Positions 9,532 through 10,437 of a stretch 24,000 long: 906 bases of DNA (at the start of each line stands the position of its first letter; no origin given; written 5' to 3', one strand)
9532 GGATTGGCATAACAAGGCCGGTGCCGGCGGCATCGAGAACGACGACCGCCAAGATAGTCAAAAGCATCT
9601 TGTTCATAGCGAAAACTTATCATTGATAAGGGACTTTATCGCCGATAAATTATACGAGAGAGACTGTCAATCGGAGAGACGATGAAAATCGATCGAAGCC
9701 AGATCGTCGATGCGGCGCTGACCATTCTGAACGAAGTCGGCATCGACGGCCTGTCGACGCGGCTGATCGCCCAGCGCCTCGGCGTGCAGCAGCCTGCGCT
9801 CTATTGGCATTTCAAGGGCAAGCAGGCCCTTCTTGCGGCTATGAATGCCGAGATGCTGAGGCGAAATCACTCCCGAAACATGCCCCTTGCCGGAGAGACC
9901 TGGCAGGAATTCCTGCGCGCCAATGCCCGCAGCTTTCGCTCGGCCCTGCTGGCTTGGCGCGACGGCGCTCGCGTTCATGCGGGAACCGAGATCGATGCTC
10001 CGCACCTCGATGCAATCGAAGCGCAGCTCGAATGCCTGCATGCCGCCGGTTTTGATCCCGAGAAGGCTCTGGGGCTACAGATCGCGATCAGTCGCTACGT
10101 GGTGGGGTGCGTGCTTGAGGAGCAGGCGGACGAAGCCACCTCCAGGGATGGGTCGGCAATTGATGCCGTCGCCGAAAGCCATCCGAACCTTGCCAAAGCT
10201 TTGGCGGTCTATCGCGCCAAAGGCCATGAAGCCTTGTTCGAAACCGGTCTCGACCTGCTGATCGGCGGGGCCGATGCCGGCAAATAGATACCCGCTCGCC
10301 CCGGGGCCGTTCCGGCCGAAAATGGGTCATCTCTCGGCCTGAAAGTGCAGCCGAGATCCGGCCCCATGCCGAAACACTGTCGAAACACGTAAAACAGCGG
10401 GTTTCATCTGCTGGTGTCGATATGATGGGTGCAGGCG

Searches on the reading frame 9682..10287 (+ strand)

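Call 59: search_protein_families(library=pfam, proteins=[window:9682-10287:+], max_evalue=0.001)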
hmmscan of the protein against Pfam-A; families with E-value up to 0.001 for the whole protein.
window:9682-10287:+ (201 aa): 2 families
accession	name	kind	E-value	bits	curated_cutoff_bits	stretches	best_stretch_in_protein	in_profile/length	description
PF02909.22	TetR_C_1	-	2.1e-25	89.7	21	1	68-197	2-142/146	Tetracyclin repressor-like, C-terminal domain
PF00440.29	TetR_N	-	1.2e-15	57.4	24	1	8-54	1-47/47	Bacterial regulatory proteins, tetR family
